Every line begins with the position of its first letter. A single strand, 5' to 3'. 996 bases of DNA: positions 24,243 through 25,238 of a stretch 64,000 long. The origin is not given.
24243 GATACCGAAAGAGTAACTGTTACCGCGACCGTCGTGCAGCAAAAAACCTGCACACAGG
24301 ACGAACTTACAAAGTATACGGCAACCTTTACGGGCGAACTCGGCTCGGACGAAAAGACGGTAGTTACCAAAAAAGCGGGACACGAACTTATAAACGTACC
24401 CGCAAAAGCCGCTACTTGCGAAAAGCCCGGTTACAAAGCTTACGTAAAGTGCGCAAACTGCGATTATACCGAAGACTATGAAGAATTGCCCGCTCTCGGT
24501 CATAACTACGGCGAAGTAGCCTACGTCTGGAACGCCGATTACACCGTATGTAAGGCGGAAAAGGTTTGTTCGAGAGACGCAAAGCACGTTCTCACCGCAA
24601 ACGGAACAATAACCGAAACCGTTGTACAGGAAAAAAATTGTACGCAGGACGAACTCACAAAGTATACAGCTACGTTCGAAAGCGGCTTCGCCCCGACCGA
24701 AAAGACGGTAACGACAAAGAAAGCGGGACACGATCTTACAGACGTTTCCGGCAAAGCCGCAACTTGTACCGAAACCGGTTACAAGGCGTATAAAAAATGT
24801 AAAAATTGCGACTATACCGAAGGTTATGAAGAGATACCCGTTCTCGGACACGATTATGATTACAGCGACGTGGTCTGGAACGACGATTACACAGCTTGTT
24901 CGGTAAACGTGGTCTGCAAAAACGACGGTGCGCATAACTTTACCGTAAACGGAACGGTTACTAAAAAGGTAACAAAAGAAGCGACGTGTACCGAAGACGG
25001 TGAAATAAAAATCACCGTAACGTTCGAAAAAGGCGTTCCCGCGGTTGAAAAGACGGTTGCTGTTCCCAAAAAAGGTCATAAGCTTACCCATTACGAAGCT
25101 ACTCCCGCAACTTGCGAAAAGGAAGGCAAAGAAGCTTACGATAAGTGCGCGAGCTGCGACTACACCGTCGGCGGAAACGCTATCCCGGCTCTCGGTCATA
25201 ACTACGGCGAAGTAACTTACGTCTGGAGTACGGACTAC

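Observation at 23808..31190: Giant modular Cys-rich lipoprotein with five tandem ~115-aa modules and a C-terminal forest of CxxC motifs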

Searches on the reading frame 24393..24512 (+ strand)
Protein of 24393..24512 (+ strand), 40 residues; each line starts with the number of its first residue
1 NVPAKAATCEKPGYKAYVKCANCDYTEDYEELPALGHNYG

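Call 116: search_solved_structures(query=A6, max_evalue=1, show_alignments=2)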
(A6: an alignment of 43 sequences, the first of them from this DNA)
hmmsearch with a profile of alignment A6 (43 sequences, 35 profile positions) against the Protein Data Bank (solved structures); distinct sequences matched with E-value up to 1: 62 (the best 60 are shown).
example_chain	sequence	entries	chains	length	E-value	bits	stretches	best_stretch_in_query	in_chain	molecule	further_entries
9qa6_A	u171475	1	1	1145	0.00016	24.4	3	2-32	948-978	IgA protease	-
2i13_A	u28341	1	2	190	0.00093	21.9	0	7-26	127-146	Aart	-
9w1v_A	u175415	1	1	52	0.0028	20.4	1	15-32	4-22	RUBREDOXIN 3796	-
1e8j_A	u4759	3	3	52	0.0036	20.1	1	12-24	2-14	RUBREDOXIN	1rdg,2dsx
1rb9_A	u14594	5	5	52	0.0042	19.8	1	12-27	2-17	RUBREDOXIN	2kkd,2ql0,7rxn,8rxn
1spw_A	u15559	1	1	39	0.015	18.1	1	12-24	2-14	Rubredoxin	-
1rdv_A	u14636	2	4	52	0.017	17.9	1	12-27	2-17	RUBREDOXIN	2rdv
1x6h_A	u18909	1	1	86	0.023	17.5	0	7-22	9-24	Transcriptional repressor CTCF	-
7mc1_A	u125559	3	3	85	0.042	16.6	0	12-21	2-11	Isoform 2 of Zinc finger and BTB domain-containing protein 17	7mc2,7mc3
4v4n_Ag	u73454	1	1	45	0.046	16.5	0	12-22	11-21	50S ribosomal protein L40E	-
2cor_A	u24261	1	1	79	0.061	16.1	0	15-26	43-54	PINCH protein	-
4v6u_Bg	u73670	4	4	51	0.069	15.9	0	12-22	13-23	50S ribosomal protein L40e | Large ribosomal subunit protein eL40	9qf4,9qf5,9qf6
2lce_A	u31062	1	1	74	0.075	15.8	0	13-22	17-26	B-cell lymphoma 6 protein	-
8xyc_A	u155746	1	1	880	0.076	15.8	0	12-32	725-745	dVemCas12e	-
1mey_C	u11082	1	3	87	0.085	15.7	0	7-24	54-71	CONSENSUS ZINC FINGER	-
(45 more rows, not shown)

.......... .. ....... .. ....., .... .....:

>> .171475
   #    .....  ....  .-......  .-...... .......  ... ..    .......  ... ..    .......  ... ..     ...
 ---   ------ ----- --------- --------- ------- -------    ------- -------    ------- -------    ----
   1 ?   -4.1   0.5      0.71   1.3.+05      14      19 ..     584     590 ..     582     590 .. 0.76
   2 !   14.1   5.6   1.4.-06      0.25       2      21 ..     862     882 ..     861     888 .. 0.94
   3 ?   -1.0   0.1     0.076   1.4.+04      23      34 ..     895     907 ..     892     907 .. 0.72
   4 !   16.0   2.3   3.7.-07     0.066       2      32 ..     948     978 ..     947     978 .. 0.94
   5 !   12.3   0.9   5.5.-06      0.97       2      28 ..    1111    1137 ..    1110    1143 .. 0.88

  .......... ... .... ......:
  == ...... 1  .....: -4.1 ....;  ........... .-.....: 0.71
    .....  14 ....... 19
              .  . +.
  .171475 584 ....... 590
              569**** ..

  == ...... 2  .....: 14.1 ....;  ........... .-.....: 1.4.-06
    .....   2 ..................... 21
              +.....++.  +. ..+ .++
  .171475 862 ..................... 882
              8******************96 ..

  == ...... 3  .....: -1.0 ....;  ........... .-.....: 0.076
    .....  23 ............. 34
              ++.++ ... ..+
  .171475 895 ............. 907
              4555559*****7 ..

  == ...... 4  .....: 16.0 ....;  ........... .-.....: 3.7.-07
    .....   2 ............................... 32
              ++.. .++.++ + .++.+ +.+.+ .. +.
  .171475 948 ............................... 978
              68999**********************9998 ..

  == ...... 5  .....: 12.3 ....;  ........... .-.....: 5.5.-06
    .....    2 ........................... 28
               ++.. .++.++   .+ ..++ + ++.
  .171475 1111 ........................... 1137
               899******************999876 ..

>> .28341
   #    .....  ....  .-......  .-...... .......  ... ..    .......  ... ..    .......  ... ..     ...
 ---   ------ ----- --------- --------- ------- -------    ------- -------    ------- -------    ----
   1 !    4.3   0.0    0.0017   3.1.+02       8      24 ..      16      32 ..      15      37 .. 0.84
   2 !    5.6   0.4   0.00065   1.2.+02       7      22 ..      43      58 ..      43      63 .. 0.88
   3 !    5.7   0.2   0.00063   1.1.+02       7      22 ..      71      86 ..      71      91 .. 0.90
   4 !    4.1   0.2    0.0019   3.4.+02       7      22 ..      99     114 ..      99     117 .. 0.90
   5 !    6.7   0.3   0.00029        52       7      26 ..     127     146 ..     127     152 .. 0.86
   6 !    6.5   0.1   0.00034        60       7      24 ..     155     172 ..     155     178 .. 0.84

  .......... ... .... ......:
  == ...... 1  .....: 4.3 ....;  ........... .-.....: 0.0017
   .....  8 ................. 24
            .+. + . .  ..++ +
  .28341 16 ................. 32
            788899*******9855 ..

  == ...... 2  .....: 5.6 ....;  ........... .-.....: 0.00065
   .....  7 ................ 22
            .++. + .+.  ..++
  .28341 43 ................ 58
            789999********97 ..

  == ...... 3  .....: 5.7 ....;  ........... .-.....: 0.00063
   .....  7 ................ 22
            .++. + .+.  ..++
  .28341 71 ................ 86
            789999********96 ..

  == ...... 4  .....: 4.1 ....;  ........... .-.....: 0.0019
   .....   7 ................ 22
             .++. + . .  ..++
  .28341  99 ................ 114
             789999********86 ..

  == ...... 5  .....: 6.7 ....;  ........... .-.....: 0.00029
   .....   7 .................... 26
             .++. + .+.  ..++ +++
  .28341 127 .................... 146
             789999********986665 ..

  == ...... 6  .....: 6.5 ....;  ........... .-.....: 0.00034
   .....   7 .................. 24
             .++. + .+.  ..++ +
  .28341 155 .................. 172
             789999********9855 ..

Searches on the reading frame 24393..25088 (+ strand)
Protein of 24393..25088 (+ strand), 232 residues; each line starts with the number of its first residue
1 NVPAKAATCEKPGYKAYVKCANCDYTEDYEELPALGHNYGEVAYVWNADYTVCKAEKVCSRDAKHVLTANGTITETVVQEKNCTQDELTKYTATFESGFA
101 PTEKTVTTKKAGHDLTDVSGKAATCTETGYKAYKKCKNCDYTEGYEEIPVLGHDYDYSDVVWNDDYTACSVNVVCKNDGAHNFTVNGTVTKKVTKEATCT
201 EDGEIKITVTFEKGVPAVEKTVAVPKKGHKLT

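Call 34: predict_structure(alignment_id=A1)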
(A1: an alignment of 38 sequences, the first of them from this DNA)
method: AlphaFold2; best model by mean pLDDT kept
length: 232 residues; sequences in the alignment: 38
mean_pLDDT: 95.4   pTM: 0.62
mean pLDDT of the five models: 95.4, 94.6, 94.6, 93.5, 93.4
residues with pLDDT >= 90: 211; 70-90: 21; 50-70: 0; < 50: 0
segments of 3 or more residues with pLDDT < 50: none
pLDDT, mean of each block of 10 residues (from residue 1): 96 97 95 97 97 97 96 98 97 94 98 97 94 97 97 89 96 89 94 97 97 93 94 78
secondary structure, 60 per line:
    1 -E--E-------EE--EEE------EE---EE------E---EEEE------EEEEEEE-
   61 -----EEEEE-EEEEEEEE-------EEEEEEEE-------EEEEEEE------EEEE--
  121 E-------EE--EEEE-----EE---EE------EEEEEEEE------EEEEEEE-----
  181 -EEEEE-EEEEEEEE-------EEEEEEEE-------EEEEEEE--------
elements in order: E17-19 E43-46 E53-59 E66-70 E72-79 E87-94 E102-108 E115-118 E133-136 E155-162 E169-175 E182-186 E188-195 E203-210 E218-224

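Call 67: search_solved_structures(query=A1, max_evalue=1)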
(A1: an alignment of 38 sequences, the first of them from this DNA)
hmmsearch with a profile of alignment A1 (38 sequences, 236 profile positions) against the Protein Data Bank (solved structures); distinct sequences matched with E-value up to 1: 4.
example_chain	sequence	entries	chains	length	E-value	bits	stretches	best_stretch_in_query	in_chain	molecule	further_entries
9qa6_A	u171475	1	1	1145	5e-05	26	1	114-160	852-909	IgA protease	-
8s4k_H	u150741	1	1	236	0.0092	18.6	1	9-105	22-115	Fab-2B1 VH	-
5it7_pp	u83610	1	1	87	0.071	15.7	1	107-150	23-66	KLLA0E05941p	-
6uz7_Bp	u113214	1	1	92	0.092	15.3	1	107-150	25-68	KLLA0E05941p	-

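Call 69: search_solved_structures(query=A1, max_evalue=0.001, show_alignments=1)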
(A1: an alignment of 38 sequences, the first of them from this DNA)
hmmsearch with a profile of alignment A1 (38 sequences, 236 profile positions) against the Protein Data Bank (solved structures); distinct sequences matched with E-value up to 0.001: 1.
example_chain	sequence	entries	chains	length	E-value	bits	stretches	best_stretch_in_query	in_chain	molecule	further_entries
9qa6_A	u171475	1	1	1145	5e-05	26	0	114-160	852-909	IgA protease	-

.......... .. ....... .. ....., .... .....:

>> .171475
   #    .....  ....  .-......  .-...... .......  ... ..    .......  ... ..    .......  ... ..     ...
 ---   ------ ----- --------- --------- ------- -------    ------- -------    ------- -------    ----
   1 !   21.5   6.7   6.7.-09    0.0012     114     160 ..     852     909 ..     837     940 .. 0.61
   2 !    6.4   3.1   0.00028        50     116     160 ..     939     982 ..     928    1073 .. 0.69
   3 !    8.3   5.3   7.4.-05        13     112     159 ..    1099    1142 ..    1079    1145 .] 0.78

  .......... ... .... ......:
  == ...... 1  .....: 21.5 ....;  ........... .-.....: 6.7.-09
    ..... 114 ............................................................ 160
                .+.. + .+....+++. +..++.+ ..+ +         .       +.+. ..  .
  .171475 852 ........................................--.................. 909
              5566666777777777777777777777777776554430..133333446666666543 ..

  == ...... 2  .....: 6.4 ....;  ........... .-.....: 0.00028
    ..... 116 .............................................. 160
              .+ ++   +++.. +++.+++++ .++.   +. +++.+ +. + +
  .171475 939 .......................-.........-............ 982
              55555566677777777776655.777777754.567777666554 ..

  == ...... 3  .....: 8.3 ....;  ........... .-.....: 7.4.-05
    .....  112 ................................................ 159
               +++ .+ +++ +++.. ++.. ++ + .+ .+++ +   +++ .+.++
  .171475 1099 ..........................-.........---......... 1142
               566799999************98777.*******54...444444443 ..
